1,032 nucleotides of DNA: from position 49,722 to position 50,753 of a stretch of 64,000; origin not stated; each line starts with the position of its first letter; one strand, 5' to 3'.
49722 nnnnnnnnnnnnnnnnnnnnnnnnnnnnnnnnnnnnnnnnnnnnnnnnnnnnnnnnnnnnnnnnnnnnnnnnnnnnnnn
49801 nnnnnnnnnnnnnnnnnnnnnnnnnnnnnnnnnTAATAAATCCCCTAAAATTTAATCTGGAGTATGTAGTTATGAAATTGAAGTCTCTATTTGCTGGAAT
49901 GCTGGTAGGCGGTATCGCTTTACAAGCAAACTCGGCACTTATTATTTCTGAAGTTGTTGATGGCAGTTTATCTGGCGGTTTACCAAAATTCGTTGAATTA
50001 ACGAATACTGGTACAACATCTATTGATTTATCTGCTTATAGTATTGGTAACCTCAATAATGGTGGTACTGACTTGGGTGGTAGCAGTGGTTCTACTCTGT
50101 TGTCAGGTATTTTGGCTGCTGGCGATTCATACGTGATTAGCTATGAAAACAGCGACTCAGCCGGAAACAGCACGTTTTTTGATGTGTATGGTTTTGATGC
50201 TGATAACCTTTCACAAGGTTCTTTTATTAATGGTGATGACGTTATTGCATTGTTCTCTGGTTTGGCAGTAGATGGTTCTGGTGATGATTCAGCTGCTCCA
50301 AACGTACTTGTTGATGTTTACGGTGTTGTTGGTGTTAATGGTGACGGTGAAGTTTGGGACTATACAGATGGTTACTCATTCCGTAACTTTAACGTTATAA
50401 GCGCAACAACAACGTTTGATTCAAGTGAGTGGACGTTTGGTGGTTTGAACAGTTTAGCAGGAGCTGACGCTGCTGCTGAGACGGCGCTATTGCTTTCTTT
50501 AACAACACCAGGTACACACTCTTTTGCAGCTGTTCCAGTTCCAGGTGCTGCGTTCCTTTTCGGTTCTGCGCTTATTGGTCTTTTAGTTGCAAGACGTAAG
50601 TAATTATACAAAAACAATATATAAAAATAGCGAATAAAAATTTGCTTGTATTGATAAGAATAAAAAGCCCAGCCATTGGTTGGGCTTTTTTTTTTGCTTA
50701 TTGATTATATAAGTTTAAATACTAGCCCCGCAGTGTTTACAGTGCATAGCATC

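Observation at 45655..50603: Giant two-catalytic-domain extracellular phosphoesterase plus a split-off lamin-tail partner, both with PEP-CTERM-like tails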

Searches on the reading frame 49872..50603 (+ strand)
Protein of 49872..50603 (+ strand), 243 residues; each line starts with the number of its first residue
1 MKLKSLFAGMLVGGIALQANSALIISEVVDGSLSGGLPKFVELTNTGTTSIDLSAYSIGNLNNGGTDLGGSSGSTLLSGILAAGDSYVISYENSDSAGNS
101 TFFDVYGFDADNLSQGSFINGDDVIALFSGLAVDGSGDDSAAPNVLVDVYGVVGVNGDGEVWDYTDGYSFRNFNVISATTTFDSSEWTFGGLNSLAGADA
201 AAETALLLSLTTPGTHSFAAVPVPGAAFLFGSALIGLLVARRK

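Call 3: search_protein_families(library=pfam, proteins=[window:49872-50603:+], max_evalue=0.1)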
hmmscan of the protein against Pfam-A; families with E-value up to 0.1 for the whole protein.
window:49872-50603:+ (243 aa): 2 families
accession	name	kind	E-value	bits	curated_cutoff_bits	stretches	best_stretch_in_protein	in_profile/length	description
PF00932.25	LTD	-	5.5e-13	49.7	34.3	1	18-129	3-96/109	Lamin Tail Domain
PF07589.16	PEP-CTERM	-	0.028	14.9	20.7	1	220-243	1-24/24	PEP-CTERM motif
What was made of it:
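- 49872..50603 (+): Small secreted partner, 243 aa: signal peptide, lamin-tail domain (residues 18-129), and a PEP-CTERM tail (residues 220-243, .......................). PF00932 scores 49.7 bits (call 3).
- On Lamin tail domain (PF00932): P2 residues 18-129 score 49.7 bits against a cutoff of 34.3 (call 3).
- Checked: Profile hit on P2 (call 3): LTD, residues 18-129 (49.7 bits, cutoff 34.3).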

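Call 4: search_protein_families(library=ncbifam, proteins=[window:49872-50603:+], max_evalue=0.1)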
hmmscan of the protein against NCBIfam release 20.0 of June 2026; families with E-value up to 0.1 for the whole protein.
window:49872-50603:+ (243 aa): 4 families
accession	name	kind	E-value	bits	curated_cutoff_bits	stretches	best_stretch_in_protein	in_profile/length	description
NF033680.1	exonuc_ExeM-GG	exception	1.5e-10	39.8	1300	1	12-201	15-174/884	extracellular exonuclease ExeM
NF041927.1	Xrt_dep_XDP1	equivalog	2.4e-05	24.5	125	1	162-243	151-241/242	exosortase-dependent surface protein XDP1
NF033554.9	floc_PepA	equivalog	0.00016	21.6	80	1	99-243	131-259/261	flocculation-associated PEP-CTERM protein PepA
NF038125.1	PEP_CTERM_THxN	subfamily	0.046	13.3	85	1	218-243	222-245/246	THxN family PEP-CTERM protein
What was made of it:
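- On ExeM/Xds-type extracellular nuclease (NCBIfam NF033680): P2 scores 39.8 bits, and only over the LTD part of the model (call 4).
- P2's LTD region matches the N-terminal part of the ExeM model NF033680 (39.8 bits, positions 15-174; call 4).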

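Call 55: find_homologous_proteins(query=window:49872-50603:+, max_evalue=0.00001)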
Query window:49872-50603:+ (243 aa): 188 proteins with E <= 0.00001 among 8000 candidates; the best 120 are listed.
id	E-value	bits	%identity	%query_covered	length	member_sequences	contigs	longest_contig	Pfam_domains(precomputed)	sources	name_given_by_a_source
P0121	8.5e-146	502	100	100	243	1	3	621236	PF00932.26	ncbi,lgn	-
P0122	3.2e-82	294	61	100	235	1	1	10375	PF07589.17,PF00932.26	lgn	-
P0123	4.6e-80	287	69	82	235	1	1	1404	PF00932.26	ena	-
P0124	5.4e-79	283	62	98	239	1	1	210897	PF00932.26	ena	-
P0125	4.8e-77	277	64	96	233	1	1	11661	PF00932.26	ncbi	-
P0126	3.6e-76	274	62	92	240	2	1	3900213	PF00932.26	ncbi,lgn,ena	-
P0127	3.0e-75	271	60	95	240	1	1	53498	PF00932.26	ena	-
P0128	4.1e-75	270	66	88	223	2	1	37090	PF07589.17,PF00932.26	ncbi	ncbi:MAG: lamin tail domain-containing protein [Planctomycetota bacterium]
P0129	4.1e-74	267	55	100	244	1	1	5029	PF07589.17,PF00932.26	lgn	-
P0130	4.9e-74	267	60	100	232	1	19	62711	PF00932.26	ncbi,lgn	-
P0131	2.0e-73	265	60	93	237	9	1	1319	PF07589.17,PF00932.26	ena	-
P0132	2.4e-73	265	64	92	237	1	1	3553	PF07589.17,PF00932.26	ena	-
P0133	8.2e-73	263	59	94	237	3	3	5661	PF00932.26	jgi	-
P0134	8.6e-73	263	60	86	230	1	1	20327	PF07589.17,PF00932.26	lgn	-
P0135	8.7e-73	263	63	91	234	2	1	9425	PF00932.26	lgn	-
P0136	1.3e-72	262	60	91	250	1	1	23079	PF00932.26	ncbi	-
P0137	2.8e-72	261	63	93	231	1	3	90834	PF00932.26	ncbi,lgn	-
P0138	3.5e-72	261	63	93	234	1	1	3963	PF07589.17,PF00932.26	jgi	-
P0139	4.7e-72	260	60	91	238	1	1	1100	PF00932.26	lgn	-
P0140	5.9e-72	260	58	100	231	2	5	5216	PF00932.26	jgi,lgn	jgi:hypothetical protein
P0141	6.7e-72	260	61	88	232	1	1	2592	PF00932.26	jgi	-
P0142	1.2e-71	259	60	93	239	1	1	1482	PF00932.26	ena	-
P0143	1.3e-71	259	56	100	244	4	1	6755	PF07589.17,PF00932.26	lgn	-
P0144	1.4e-71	259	61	91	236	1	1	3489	PF00932.26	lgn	-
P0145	2.3e-71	258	56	99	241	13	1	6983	PF07589.17,PF00932.26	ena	-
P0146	9.3e-71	256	63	91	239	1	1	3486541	PF00932.26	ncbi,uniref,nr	ncbi:lamin tail domain-containing protein [Mucisphaera calidilacus]|uniref:LTD domain-containing pro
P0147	3.0e-70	255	61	93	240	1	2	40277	PF00932.26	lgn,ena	-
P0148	1.1e-69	253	58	99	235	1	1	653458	PF00932.26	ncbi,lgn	-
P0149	3.4e-69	251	57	99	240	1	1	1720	PF07589.17,PF00932.26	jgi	jgi:hypothetical protein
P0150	5.6e-69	250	61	82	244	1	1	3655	PF00932.26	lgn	-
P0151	9.3e-69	250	56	99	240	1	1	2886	PF00932.26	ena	-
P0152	9.4e-69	250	61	89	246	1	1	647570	PF00932.26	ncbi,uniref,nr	ncbi:hypothetical protein Q31b_27070 [Novipirellula aureliae]|uniref:LTD domain-containing protein n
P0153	3.0e-68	248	58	91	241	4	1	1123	PF00932.26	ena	-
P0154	4.8e-68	247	57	94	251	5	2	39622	PF07589.17,PF00932.26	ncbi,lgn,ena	ncbi:MAG: lamin tail domain-containing protein [Planctomycetaceae bacterium]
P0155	1.1e-67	246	54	100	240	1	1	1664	PF07589.17,PF00932.26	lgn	-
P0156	2.3e-67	245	59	98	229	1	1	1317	PF00932.26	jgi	jgi:hypothetical protein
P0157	3.7e-67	244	58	92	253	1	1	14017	PF00932.26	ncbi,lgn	ncbi:MAG: lamin tail domain-containing protein [Verrucomicrobiota bacterium]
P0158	5.4e-67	244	61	86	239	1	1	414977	PF00932.26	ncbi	-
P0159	6.3e-67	244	57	93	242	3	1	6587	PF00932.26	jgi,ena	-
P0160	9.3e-67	243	61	84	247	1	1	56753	PF00932.26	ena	-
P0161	1.6e-66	242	58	93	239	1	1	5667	PF00932.26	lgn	-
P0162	1.6e-66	242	55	99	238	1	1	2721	PF00932.26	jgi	jgi:hypothetical protein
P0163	2.5e-66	242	61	91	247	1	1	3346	PF00932.26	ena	-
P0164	4.4e-66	241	58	94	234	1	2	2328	PF00932.26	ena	-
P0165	4.7e-66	241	54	100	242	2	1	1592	PF00932.26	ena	-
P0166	6.5e-66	240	61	89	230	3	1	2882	PF00932.26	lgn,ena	-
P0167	1.0e-65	240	60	91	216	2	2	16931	PF00932.26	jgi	jgi:hypothetical protein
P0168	2.3e-65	239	57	92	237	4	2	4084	PF00932.26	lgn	-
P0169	2.8e-65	238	54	100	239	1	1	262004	PF00932.26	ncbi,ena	-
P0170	3.1e-65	238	59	82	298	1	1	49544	PF00932.26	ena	-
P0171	4.7e-65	238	59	85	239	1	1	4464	PF00932.26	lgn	-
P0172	5.0e-65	237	52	100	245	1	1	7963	PF00932.26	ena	-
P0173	5.2e-65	237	60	85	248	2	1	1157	PF00932.26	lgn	-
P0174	6.0e-65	237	60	88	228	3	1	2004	PF00932.26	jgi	jgi:hypothetical protein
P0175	7.9e-65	237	55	99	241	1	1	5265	PF00932.26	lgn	-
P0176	1.1e-64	236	58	88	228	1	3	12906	PF00932.26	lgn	-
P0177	1.5e-64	236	58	93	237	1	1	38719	PF07589.17,PF00932.26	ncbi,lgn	ncbi:MAG: lamin tail domain-containing protein [Planctomycetota bacterium]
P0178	1.7e-64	236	57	91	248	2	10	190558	PF00932.26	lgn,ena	-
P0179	1.8e-64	236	55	97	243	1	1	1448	PF00932.26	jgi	-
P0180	2.7e-64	235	54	100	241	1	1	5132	PF00932.26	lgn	-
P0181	3.3e-64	235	54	99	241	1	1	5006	PF00932.26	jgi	jgi:hypothetical protein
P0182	7.2e-64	234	54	99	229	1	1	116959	PF00932.26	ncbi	-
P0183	7.7e-64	234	53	99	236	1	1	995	PF00932.26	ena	-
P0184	2.0e-63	232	55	94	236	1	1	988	PF07589.17,PF00932.26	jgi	-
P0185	3.4e-63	231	60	89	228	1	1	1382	PF00932.26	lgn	-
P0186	4.0e-63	231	58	82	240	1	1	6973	PF00932.26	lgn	-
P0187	4.2e-63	231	54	91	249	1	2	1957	PF00932.26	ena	-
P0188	6.6e-63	231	59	87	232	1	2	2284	PF00932.26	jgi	jgi:hypothetical protein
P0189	9.6e-63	230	55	91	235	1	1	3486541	PF00932.26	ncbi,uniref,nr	ncbi:lamin tail domain-containing protein [Mucisphaera calidilacus]|uniref:LTD domain-containing pro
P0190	1.4e-62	229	58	86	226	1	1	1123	PF00932.26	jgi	jgi:hypothetical protein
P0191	1.8e-62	229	54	97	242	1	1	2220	PF00932.26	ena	-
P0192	1.8e-62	229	58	92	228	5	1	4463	PF00932.26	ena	-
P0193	1.9e-62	229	53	100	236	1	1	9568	PF00932.26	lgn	-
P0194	2.4e-62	229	58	92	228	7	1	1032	PF00932.26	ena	-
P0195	3.3e-62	228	53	100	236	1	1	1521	PF00932.26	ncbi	-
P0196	4.9e-62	228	60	88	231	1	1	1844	PF00932.26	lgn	-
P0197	7.4e-62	227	54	100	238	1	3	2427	PF00932.26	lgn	-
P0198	1.1e-61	227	55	89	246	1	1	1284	PF00932.26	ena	-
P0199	1.6e-61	226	51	100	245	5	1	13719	PF00932.26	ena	-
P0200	2.5e-61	225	60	81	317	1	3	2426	PF00932.26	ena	-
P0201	3.6e-61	225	51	99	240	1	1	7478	PF00932.26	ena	-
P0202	9.9e-61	223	55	82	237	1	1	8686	PF00932.26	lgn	-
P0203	2.7e-60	222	56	87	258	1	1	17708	PF00932.26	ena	-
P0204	6.2e-60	221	57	85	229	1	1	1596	PF00932.26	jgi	jgi:hypothetical protein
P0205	1.5e-59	219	55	82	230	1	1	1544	PF00932.26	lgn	-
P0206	1.8e-59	219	54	94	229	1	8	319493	PF00932.26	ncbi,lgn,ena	-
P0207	1.9e-59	219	58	85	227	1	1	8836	PF00932.26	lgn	-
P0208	3.5e-59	218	53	92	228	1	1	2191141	PF00932.26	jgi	jgi:hypothetical protein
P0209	4.6e-59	218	58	88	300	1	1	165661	PF00932.26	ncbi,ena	-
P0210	9.9e-59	217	52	82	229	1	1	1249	PF07589.17,PF00932.26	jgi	jgi:hypothetical protein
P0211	1.1e-58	217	51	94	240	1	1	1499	PF00932.26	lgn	-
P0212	9.7e-58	214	52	92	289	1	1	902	PF00932.26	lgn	-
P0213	1.1e-57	213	58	82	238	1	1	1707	PF00932.26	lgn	-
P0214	2.7e-57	212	53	89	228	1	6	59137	PF00932.26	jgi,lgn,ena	-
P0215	7.8e-57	211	54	95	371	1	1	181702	PF00932.26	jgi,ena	-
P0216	1.1e-56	210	56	81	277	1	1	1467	PF00932.26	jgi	-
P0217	1.2e-56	210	53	91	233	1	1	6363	PF00932.26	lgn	-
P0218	2.1e-56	209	51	93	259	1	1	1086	PF00932.26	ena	-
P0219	2.1e-56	209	55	86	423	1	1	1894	PF00932.26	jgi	jgi:hypothetical protein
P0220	2.6e-56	209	50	95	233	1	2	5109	PF00932.26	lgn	-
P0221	2.8e-56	209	57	79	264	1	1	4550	PF00932.26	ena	-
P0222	1.3e-55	207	49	95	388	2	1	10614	PF00932.26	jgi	jgi:lamin tail-like protein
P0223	1.7e-55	206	54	83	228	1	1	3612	PF00932.26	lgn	-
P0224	3.2e-55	205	53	97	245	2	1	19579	PF00932.26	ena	-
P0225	8.9e-55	204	55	90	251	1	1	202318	PF00932.26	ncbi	-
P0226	1.3e-54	203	50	100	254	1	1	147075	PF00932.26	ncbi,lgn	-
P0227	1.7e-54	203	50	96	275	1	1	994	PF00932.26,PF18203.7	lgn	-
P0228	4.1e-54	202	48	100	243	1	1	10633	PF00932.26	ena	-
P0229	8.8e-54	201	52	89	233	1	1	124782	PF00932.26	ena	-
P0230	1.8e-53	200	53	89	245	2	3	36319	PF00932.26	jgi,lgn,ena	-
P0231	1.9e-53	200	54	83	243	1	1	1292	PF00932.26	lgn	-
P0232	3.5e-53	199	49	94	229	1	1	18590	PF00932.26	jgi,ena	-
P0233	4.2e-53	198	57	77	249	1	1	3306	PF00932.26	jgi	jgi:hypothetical protein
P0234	5.9e-53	198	51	95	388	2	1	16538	PF00932.26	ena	-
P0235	1.2e-52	197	53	91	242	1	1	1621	PF00932.26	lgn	-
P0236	1.7e-52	196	58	76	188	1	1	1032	PF00932.26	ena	-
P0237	1.2e-51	194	56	77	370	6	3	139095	PF00932.26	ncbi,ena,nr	ncbi:MAG: lamin tail domain-containing protein [Planctomycetes bacterium]|nr:lamin tail domain-conta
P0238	2.0e-51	193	53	80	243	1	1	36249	PF00932.26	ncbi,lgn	ncbi:MAG: hypothetical protein Tsb0013_01270 [Phycisphaerales bacterium]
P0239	2.7e-51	192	54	80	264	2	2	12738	PF00932.26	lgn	-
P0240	3.4e-50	189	52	86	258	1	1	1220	PF00932.26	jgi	jgi:hypothetical protein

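Call 56: list_cluster_members(proteins=[P0121, P0001, P0126, P0008, P0018])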
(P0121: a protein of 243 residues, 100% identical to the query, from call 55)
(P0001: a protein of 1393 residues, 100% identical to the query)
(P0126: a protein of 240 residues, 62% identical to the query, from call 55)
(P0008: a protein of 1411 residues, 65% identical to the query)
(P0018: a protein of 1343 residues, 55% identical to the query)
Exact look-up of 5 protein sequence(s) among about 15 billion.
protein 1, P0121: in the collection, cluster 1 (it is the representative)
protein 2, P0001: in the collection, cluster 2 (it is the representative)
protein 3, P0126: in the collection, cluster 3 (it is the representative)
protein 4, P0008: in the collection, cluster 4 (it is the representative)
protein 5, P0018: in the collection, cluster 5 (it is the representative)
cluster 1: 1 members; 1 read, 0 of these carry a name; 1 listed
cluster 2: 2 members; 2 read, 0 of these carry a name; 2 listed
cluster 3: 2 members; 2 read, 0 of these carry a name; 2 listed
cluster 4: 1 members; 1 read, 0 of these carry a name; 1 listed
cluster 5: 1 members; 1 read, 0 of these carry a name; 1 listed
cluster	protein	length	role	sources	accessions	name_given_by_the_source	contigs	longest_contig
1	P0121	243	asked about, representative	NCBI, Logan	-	-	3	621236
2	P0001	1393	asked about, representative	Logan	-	-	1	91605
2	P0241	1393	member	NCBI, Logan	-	-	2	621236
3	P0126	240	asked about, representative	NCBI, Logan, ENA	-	-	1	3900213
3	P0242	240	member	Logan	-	-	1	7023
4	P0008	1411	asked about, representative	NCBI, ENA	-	-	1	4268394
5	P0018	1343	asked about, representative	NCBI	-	-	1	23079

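Call 57: find_encoding_contigs(protein=P0121, flank=10000, max_places=3)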
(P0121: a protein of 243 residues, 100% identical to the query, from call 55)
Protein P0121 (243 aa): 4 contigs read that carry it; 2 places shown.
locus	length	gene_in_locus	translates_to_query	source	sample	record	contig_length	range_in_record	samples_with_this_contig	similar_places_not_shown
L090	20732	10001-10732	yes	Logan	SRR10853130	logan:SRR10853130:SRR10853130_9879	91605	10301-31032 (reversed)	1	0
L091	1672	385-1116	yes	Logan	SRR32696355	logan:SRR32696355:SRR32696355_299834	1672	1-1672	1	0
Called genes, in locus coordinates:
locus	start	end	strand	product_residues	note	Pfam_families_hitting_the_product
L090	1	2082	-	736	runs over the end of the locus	PF13336:AcetylCoA_hyd_C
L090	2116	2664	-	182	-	PF03061:4HBT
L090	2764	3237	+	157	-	PF06945:DUF1289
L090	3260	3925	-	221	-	PF07603:Lcl_C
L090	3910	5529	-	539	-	PF01292:Ni_hydr_CYTB, PF09459:EB_dh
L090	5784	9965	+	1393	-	PF16656:Pur_ac_phosph_N, PF00149:Metallophos (weak), PF03372:Exo_endo_phos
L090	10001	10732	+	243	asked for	PF00932:LTD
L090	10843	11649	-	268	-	PF00520:Ion_trans, PF08016:PKD_channel (weak), PF07885:Ion_trans_2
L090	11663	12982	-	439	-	PF00202:Aminotran_3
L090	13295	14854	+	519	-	PF10144:SMP_2 (weak), PF00211:Guanylate_cyc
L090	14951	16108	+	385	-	-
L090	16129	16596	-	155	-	PF09500:YiiD_C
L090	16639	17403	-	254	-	PF00149:Metallophos, PF12850:Metallophos_2 (faint)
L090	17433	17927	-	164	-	PF00160:Pro_isomerase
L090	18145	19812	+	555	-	PF00749:tRNA-synt_1c, PF03950:tRNA-synt_1c_C, PF20974:tRNA-synt_1c_C2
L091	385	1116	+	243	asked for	PF00932:LTD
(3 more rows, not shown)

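Call 58: find_encoding_contigs(protein=P0146, flank=8000, max_places=1)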
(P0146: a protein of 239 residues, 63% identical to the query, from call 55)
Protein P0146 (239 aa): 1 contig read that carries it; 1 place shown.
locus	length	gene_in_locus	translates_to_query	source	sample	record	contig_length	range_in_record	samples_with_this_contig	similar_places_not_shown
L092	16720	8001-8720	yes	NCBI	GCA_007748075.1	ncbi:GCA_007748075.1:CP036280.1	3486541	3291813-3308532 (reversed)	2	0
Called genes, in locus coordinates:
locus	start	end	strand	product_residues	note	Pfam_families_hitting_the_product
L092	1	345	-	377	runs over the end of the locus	PF00676:E1_dh, PF13292:DXP_synthase_N (weak), PF00676:E1_dh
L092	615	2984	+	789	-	PF07244:POTRA, PF08478:POTRA_1 (faint), PF08479:POTRA_2 (faint), PF07244:POTRA, PF01103:Omp85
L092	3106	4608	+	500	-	PF00501:AMP-binding, PF13193:AMP-binding_C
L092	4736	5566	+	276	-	PF07963:N_methyl (weak), PF07596:SBP_bac_10 (weak)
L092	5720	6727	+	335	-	PF01336:tRNA_anti-codon (weak), PF01966:HD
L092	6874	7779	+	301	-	-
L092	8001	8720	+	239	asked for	PF00932:LTD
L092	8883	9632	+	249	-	-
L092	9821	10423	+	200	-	PF03938:OmpH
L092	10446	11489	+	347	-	PF04613:LpxD, PF25087:GMPPB_C, PF00132:Hexapep (weak), PF25084:LbH_EIF2B, PF00132:Hexapep (weak)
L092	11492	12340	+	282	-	PF03331:LpxC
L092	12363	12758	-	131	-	PF00111:Fer2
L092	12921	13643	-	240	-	PF00932:LTD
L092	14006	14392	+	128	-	PF02675:AdoMet_dc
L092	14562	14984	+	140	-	-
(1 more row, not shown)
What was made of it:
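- The LTD partner family also occurs away from phosphoesterases (call 58). P2 belongs to a stand-alone family of at least 188 members that spans phyla and contexts (calls 55, 58).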

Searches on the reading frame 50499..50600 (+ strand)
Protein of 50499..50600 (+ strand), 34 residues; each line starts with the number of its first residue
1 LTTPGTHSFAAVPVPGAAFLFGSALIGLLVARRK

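Call 8: search_protein_families(library=ncbifam, proteins=[window:50499-50600:+], max_evalue=10)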
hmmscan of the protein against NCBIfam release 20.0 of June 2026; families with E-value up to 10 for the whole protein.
seq(34 aa): 12 families
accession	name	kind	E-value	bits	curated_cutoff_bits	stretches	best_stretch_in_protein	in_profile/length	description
NF033554.9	floc_PepA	equivalog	1e-06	28.8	80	1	5-34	230-259/261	flocculation-associated PEP-CTERM protein PepA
NF041927.1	Xrt_dep_XDP1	equivalog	0.00031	20.8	125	1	7-34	215-241/242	exosortase-dependent surface protein XDP1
NF041538.1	PEP_EDSA_1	subfamily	0.00096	18.9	100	1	10-34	281-306/307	EDSAP-1 family PEP-CTERM protein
NF038125.1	PEP_CTERM_THxN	subfamily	0.0031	17.1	85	1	10-34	222-245/246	THxN family PEP-CTERM protein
TIGR02595.1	PEP_CTERM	domain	0.0052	17.5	16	1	12-34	1-22/24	PEP-CTERM sorting domain-containing protein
NF038124.1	PEP_CTERM_TLD_A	exception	0.031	13.9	100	1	6-34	205-235/235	PEP_CTERM-anchored TLD domain-containing protein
TIGR03370.1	VPLPA-CTERM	domain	0.042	13.9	25.35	1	12-34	1-23/25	VPLPA-CTERM sorting domain-containing protein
NF046088.1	anchor_EppA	equivalog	0.05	14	90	1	11-33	32-55/58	EPS-associated small membrane protein EppA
TIGR03778.1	VPDSG_CTERM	subfamily_domain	0.054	13.7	22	1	17-34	7-24/24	VPDSG-CTERM sorting domain-containing protein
NF033947.0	PEP-cistern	hypoth_equivalog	0.12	12.1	60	1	6-34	167-195/195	cistern family PEP-CTERM protein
NF038120.1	PEP_CTERM_QFxxD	subfamily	0.17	11.7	80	1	9-34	190-215/215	NF038120 family PEP-CTERM protein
TIGR03901.2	MYXO-CTERM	domain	1.3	9.5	20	1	15-33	12-31/34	MYXO-CTERM sorting domain-containing protein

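Call 9: search_protein_families(library=pfam, proteins=[window:50499-50600:+], max_evalue=10)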
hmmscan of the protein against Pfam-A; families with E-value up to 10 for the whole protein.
seq(34 aa): 2 families
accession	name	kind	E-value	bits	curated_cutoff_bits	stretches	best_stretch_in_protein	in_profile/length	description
PF07589.16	PEP-CTERM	-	0.00041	20.8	20.7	1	11-34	1-24/24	PEP-CTERM motif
PF18205.6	VPDSG-CTERM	-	0.016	15.4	25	1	18-34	9-25/26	VPDSG-CTERM motif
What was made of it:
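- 49872..50603 (+): The tail alone passes TIGR02595 and PF07589 (calls 8, 9).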
